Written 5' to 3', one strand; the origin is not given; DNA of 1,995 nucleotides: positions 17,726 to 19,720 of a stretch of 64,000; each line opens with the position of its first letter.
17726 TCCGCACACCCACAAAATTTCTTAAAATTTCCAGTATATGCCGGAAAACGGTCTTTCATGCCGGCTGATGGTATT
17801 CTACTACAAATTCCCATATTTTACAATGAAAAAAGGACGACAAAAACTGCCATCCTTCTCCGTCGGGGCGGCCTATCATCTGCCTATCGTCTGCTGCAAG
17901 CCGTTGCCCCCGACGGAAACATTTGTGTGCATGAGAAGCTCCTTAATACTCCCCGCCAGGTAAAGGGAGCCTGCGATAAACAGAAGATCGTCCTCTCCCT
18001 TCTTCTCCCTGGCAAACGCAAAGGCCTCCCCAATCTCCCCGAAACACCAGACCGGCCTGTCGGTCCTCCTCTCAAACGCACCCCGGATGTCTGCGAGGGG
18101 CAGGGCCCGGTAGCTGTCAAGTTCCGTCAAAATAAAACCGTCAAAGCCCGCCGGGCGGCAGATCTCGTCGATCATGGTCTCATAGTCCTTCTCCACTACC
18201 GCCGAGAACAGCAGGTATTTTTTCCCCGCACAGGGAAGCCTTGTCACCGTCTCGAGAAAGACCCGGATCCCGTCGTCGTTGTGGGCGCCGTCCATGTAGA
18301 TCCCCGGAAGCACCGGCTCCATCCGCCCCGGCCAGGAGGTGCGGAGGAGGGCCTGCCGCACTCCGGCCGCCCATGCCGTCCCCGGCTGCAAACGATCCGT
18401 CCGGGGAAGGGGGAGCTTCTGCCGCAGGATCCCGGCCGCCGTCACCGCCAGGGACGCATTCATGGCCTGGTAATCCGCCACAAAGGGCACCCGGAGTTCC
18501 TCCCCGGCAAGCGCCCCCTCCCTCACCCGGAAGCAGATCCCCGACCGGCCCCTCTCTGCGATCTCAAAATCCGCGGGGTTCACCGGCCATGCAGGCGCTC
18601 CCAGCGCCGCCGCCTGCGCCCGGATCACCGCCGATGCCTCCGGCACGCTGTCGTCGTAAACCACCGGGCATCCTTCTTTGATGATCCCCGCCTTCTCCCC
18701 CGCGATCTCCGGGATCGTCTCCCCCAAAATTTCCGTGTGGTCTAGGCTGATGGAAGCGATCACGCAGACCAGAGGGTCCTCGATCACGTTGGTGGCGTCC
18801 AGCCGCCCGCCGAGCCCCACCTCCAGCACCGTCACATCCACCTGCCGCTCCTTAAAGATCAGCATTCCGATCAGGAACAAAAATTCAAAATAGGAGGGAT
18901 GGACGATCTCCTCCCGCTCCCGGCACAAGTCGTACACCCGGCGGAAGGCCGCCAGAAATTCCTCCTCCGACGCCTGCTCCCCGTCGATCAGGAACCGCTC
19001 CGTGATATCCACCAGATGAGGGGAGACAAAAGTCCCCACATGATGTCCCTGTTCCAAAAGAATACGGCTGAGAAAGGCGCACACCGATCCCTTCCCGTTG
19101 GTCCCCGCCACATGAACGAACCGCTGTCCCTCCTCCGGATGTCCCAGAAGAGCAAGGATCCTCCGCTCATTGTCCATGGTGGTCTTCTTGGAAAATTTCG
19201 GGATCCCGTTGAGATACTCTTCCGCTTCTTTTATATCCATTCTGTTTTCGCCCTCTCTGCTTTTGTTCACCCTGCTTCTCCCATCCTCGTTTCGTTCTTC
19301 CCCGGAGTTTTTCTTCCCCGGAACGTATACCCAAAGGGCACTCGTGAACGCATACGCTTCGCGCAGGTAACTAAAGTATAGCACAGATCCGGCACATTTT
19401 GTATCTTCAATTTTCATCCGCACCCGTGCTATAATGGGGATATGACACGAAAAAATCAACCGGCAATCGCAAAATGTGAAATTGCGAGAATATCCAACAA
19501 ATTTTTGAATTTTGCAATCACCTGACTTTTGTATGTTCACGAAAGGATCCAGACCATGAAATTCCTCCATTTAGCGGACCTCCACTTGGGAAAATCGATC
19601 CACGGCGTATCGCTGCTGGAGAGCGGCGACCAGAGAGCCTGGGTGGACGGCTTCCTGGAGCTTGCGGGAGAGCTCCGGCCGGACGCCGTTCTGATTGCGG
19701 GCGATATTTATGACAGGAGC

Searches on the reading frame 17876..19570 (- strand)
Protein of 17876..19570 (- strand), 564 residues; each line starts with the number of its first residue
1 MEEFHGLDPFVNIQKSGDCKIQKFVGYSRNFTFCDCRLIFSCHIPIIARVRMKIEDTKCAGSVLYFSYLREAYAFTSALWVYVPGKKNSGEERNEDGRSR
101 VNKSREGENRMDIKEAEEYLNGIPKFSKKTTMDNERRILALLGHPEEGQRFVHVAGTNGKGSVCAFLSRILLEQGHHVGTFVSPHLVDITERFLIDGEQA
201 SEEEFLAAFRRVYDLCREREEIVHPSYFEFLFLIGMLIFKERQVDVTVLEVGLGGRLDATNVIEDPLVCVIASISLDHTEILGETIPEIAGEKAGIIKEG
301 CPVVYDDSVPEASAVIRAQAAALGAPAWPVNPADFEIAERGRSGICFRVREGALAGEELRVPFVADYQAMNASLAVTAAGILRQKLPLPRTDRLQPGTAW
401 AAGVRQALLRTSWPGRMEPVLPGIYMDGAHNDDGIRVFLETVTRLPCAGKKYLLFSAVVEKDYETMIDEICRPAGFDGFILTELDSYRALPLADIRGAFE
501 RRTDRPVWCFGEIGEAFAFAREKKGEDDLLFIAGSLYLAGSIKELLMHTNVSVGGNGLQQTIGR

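Call 49: search_protein_families(library=pfam, proteins=[window:17876-19570:-], max_evalue=0.00001)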
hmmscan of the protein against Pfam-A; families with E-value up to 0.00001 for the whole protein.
window:17876-19570:- (564 aa): 2 families
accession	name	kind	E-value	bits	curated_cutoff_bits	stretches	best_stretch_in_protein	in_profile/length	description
PF02875.26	Mur_ligase_C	-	1.3e-10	42.6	28.4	1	415-535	1-126/127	Mur ligase, glutamate ligase domain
PF08245.18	Mur_ligase_M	-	2e-06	28.3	24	0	239-379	52-200/200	Mur ligase middle domain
